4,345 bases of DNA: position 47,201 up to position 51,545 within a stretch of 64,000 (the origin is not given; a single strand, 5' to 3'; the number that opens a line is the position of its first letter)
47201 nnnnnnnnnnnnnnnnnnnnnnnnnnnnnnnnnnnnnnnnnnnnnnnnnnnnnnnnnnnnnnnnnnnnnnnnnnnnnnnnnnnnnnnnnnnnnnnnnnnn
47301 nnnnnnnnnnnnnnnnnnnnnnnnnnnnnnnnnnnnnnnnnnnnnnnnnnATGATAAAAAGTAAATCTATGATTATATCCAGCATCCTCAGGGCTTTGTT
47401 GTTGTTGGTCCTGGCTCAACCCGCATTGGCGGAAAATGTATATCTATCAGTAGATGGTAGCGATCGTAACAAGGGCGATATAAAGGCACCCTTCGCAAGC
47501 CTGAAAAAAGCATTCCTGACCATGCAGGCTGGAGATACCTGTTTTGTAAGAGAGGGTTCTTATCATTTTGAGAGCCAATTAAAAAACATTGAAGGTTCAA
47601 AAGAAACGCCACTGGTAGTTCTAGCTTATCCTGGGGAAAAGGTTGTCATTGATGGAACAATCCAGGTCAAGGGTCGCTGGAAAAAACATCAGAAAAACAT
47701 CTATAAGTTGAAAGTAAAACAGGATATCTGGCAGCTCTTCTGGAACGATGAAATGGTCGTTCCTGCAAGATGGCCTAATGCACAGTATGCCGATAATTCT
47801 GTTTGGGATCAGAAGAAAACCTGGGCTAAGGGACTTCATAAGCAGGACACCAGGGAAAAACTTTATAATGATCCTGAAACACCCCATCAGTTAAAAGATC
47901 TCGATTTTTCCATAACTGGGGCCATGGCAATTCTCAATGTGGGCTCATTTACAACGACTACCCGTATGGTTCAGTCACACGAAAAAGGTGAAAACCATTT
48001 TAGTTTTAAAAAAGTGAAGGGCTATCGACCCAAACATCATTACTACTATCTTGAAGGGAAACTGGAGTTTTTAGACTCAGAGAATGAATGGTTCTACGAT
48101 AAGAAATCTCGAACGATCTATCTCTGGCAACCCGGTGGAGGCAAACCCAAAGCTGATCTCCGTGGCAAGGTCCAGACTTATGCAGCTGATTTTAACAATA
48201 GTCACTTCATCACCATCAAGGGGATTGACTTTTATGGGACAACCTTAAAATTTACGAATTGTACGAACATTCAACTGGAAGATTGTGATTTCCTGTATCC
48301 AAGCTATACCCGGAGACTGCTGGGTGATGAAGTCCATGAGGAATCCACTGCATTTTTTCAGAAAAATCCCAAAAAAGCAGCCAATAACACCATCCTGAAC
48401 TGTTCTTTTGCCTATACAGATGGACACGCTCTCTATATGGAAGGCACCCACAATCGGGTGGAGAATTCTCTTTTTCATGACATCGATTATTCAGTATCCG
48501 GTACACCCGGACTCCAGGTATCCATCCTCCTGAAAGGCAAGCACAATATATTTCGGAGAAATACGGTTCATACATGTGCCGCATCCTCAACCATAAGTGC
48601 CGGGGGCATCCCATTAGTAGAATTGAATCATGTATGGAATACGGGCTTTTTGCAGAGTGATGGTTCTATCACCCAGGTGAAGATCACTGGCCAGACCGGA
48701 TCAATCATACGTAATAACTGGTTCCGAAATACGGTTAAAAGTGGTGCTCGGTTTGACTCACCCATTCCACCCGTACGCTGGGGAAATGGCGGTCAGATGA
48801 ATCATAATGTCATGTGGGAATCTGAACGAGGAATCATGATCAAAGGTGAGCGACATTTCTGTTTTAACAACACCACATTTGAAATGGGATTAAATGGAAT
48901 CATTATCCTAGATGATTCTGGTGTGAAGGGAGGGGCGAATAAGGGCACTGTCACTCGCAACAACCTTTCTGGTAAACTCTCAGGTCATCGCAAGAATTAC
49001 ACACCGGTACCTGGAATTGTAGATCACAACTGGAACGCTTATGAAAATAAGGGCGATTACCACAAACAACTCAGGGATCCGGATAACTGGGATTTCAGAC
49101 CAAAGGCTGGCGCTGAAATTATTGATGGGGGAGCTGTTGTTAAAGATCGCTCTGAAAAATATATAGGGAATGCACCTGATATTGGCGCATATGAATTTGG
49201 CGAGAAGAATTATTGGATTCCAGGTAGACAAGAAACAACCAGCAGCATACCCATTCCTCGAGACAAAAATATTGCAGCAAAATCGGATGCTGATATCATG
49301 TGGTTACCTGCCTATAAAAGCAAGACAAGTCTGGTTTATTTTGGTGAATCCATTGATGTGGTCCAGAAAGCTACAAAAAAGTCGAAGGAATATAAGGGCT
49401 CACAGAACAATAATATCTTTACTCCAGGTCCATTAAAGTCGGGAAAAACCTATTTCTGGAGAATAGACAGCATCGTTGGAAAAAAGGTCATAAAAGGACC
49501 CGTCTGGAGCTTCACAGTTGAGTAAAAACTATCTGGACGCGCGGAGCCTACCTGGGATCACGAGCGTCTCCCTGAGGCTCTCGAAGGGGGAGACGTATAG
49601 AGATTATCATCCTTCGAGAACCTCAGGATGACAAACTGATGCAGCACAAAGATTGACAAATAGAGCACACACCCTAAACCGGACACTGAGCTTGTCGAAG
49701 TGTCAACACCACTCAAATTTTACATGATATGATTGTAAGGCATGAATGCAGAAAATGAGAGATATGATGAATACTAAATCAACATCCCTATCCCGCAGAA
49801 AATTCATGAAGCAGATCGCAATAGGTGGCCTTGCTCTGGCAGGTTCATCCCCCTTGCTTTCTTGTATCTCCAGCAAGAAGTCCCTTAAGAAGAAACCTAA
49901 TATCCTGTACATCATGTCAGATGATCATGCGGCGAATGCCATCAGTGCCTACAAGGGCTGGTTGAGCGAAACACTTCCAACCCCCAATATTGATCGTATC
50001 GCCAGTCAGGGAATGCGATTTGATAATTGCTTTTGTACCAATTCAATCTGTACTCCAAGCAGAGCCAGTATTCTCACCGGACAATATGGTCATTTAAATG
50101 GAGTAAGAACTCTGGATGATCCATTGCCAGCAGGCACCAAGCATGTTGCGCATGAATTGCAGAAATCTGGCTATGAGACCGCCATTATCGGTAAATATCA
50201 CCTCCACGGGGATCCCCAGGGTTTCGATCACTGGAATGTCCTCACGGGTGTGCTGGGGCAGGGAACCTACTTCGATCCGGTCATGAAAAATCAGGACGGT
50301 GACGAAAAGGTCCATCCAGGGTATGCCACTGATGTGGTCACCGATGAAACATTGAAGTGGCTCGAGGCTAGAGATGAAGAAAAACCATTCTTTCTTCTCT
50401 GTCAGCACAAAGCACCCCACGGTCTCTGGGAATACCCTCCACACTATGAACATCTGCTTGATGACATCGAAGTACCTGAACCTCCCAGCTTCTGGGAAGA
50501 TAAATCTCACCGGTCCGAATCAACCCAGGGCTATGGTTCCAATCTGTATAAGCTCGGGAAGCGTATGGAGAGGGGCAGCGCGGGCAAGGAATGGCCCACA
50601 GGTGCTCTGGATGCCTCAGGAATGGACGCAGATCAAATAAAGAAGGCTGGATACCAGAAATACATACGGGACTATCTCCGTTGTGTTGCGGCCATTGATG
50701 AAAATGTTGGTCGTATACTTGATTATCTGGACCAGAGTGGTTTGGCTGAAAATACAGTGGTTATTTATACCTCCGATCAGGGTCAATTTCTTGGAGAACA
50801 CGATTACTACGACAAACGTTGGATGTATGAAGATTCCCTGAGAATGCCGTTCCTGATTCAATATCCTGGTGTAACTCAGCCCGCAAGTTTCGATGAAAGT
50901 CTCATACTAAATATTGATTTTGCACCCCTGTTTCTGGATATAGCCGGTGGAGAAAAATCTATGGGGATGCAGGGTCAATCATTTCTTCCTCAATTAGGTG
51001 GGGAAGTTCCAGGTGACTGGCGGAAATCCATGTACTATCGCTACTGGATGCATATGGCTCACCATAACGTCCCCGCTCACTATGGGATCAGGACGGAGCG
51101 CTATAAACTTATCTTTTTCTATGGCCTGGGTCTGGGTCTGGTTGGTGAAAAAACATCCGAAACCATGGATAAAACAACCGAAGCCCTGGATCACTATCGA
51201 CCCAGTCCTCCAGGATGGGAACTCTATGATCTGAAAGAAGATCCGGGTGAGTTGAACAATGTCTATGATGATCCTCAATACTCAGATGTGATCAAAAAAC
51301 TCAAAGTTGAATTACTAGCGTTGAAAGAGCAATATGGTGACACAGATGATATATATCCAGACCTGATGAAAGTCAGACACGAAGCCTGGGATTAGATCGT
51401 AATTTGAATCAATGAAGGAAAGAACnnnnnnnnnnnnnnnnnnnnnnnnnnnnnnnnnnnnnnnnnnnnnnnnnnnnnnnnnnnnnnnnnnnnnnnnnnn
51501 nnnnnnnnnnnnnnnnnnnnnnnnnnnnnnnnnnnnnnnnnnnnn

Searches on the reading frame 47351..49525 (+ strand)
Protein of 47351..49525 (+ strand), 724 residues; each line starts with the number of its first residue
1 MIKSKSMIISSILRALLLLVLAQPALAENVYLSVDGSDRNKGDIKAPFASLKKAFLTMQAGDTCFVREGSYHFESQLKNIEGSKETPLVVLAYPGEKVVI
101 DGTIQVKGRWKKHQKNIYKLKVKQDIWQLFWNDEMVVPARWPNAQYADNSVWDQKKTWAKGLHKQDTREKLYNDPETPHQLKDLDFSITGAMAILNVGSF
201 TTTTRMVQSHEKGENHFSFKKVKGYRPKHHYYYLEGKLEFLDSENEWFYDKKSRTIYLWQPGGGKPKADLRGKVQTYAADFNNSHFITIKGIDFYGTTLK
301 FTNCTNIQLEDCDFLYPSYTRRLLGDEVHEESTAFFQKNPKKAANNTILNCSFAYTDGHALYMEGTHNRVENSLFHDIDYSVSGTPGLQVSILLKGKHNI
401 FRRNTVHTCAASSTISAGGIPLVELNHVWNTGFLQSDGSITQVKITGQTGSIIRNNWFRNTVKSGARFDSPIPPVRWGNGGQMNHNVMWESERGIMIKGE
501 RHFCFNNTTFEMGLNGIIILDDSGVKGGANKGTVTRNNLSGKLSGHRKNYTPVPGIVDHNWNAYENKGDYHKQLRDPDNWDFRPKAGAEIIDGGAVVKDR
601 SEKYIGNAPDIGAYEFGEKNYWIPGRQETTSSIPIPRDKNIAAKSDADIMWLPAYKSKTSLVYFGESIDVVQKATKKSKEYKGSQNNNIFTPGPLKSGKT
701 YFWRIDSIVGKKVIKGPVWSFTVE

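Call 12: search_protein_families(library=pfam, proteins=[window:47351-49525:+], max_evalue=0.001)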
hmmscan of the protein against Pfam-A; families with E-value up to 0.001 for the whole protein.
window:47351-49525:+ (724 aa): 3 families
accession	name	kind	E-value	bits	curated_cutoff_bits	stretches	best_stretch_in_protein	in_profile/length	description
PF13229.12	Beta_helix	-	1.2e-07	31.9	25.9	1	345-467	9-119/158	Right handed beta helix region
PF21231.2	GH141_M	-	0.00049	20.4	27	0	231-259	126-154/156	GH141 insertion domain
PF14592.12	Chondroitinas_B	-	0.00049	19.6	24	0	51-107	7-63/426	Chondroitinase B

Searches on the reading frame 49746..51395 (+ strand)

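Call 12: search_protein_families(library=pfam, proteins=[window:49746-51395:+], max_evalue=0.001)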
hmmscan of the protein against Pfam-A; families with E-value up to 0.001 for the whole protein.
window:49746-51395:+ (549 aa): 4 families
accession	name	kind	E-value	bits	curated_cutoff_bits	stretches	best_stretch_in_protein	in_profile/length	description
PF16347.10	SGSH_C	-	2.5e-51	174.3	29.3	2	350-459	1-110/154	N-sulphoglucosamine sulphohydrolase, C-terminal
PF00884.28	Sulfatase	-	2.3e-48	165.5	25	1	51-401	1-300/301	Sulfatase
PF01663.27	Phosphodiest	-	1.5e-07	31.8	23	0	312-347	186-221/342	Type I phosphodiesterase / nucleotide pyrophosphatase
PF14707.11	Sulfatase_C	-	0.00013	23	30.9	1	445-529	14-95/127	C-terminal region of aryl-sulfatase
